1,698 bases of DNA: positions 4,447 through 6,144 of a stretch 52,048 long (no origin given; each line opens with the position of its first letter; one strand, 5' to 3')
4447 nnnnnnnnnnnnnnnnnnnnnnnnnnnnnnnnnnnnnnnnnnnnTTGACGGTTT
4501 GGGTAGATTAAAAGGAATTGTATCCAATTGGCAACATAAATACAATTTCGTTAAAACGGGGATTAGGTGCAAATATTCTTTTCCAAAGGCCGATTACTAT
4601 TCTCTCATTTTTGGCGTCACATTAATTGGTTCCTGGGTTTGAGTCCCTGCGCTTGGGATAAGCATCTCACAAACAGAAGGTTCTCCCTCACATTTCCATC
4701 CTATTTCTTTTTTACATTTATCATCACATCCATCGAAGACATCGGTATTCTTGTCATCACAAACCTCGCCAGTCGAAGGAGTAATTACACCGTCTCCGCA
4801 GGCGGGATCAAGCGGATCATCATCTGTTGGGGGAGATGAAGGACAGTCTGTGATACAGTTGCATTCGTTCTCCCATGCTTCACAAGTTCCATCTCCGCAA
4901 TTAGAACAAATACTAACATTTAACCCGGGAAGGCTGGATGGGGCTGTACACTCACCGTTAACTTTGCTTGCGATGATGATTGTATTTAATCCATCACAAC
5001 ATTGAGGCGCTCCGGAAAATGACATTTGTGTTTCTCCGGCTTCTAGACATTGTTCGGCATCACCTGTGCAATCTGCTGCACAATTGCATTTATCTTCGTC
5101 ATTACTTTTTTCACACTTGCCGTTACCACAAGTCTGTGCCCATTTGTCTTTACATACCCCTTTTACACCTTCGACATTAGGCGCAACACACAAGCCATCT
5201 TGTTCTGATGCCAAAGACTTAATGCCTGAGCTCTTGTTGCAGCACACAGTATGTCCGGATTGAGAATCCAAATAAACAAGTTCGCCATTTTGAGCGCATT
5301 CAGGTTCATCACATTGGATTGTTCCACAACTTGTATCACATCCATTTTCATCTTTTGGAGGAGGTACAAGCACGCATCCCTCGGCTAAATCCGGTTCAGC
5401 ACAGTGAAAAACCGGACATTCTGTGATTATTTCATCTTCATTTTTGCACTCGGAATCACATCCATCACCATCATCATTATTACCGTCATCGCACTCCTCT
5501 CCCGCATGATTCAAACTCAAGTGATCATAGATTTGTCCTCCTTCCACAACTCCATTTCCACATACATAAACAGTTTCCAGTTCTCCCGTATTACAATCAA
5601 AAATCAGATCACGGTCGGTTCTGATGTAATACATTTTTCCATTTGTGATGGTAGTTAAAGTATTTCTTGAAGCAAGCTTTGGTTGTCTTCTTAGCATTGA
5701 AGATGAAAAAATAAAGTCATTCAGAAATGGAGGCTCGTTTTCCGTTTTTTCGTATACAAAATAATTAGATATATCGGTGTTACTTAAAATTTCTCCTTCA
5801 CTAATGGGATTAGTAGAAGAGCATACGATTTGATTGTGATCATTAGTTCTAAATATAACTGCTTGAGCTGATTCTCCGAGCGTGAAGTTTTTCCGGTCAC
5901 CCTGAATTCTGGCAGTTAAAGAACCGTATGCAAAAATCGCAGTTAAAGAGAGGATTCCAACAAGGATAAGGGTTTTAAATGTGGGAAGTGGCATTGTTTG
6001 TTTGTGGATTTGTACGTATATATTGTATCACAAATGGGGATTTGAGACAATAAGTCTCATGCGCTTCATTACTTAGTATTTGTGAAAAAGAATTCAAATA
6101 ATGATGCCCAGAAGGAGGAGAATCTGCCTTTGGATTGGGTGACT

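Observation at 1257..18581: Tandem array of four secreted proteins (465-2670 aa) with one constant N-terminal module and unrelated payloads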

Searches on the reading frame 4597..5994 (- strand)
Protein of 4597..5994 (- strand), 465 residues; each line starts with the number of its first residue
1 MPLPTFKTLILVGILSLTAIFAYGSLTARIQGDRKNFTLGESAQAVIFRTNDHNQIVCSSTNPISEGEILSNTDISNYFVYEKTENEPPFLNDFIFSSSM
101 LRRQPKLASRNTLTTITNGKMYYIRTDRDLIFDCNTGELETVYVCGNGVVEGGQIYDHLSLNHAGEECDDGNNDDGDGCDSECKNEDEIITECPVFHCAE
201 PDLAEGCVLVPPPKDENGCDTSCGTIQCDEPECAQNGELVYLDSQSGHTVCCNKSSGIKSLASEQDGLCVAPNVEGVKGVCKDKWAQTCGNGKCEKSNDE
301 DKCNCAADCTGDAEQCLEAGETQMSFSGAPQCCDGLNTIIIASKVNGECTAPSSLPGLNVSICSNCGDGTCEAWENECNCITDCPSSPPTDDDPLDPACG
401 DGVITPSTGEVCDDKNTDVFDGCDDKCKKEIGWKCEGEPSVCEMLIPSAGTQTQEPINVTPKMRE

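Call 8: search_protein_families(library=pfam, proteins=[window:4597-5994:-], max_evalue=0.01)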
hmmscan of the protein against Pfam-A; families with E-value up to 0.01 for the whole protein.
window:4597-5994:- (465 aa): 1 family
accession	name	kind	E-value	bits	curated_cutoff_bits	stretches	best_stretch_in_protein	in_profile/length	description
PF13948.11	DUF4215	-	1.6e-05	25.5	27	1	397-428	19-47/47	Domain of unknown function (DUF4215)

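Call 23: search_protein_families(library=ncbifam, proteins=[window:4597-5994:-], max_evalue=0.1)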
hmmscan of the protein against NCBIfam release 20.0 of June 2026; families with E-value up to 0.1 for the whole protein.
window:4597-5994:- (465 aa): 1 family
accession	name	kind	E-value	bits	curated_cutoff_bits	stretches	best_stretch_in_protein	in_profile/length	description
TIGR02232.1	myxo_disulf_rpt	repeat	2e-11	43.5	20.8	2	397-435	2-38/38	cysteine-rich acidic repeat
